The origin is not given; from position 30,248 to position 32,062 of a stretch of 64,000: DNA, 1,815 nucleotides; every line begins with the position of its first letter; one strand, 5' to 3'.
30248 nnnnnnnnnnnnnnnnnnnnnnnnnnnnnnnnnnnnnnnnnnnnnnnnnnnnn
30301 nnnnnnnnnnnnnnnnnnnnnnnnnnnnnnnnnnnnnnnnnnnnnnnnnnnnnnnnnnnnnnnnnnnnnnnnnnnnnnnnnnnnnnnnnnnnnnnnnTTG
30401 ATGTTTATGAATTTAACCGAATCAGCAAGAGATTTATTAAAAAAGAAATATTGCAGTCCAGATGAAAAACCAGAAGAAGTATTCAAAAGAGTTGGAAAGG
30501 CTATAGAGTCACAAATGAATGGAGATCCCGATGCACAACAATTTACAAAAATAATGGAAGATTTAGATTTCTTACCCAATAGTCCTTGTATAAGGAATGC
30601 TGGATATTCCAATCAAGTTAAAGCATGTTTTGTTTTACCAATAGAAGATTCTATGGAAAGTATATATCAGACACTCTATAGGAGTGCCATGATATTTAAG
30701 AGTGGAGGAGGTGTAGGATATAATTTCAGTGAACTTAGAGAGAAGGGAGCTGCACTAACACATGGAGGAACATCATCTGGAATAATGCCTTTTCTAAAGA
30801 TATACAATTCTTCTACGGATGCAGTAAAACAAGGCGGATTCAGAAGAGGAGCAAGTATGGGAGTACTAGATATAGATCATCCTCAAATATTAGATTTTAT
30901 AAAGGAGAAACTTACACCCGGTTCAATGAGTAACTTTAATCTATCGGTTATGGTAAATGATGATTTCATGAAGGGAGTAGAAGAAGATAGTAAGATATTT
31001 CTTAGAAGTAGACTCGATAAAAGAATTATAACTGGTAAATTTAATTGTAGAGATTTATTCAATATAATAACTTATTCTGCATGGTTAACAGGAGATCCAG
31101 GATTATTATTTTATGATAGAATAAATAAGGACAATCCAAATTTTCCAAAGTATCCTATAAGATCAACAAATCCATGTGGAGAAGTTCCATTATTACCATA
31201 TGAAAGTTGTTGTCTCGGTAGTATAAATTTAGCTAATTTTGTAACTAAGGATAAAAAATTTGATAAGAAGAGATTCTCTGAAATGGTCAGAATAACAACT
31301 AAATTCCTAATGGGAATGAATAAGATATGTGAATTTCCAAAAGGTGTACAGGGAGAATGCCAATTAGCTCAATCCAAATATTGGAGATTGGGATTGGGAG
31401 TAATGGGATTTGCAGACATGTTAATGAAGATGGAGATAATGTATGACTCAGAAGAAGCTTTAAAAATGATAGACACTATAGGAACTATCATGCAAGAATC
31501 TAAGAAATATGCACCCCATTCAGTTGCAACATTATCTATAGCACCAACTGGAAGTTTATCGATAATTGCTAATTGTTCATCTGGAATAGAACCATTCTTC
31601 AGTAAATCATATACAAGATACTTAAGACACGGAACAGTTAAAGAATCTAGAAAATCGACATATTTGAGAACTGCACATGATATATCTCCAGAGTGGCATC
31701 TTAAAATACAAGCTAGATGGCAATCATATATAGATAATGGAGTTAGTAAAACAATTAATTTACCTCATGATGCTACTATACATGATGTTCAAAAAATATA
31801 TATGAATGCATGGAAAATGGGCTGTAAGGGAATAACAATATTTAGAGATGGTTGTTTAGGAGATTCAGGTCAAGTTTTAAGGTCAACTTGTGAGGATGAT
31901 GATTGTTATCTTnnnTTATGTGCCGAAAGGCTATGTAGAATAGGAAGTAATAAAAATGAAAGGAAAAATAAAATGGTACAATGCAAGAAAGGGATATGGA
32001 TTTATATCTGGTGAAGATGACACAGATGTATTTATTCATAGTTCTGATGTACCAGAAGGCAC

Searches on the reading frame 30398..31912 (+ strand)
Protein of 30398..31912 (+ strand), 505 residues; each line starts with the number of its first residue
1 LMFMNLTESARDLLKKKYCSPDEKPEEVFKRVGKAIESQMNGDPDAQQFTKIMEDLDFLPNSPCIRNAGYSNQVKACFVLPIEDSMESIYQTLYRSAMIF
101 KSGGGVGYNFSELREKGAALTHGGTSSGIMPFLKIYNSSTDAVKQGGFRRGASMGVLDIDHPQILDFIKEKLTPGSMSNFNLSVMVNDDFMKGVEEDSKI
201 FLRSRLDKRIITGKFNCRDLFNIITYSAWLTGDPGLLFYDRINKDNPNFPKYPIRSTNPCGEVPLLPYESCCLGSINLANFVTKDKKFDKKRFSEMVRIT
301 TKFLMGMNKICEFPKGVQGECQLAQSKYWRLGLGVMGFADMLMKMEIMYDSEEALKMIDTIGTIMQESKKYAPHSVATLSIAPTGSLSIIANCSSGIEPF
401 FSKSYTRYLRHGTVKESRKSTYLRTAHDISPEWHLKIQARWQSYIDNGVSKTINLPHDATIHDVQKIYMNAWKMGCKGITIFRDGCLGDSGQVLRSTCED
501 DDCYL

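Call 10: search_protein_families(library=phrogs, proteins=[window:30398-31912:+], max_evalue=0.001)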
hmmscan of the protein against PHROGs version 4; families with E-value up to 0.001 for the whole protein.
window:30398-31912:+ (505 aa): 8 families
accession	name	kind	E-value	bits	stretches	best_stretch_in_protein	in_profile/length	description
phrog_84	-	DNA, RNA and nucleotide metabolism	6.5e-110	369.7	2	5-366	197-596/975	ribonucleoside-diphosphate reductase large subunit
phrog_367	-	DNA, RNA and nucleotide metabolism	3.5e-38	132.3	1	134-412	267-546/701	ribonucleotide reductase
phrog_3987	-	DNA, RNA and nucleotide metabolism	7.2e-31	108.3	1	13-204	148-354/467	ribonucleotide reductase large subunit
phrog_3844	-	moron, auxiliary metabolic gene and host takeover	1e-20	75.2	2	270-366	161-249/451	NrdA-like aerobic NDP reductase large subunit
phrog_12229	-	DNA, RNA and nucleotide metabolism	1.4e-19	70.9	1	3-150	4-152/577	ribonucleotide reductase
phrog_6132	-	DNA, RNA and nucleotide metabolism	9.9e-16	59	1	46-151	185-293/530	ribonucleotide reductase large subunit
phrog_30939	-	DNA, RNA and nucleotide metabolism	2.4e-15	56.5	1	46-375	469-782/977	ribonucleotide reductase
phrog_22953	-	DNA, RNA and nucleotide metabolism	1.6e-08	35.7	1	123-205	18-104/201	ribonucleotide reductase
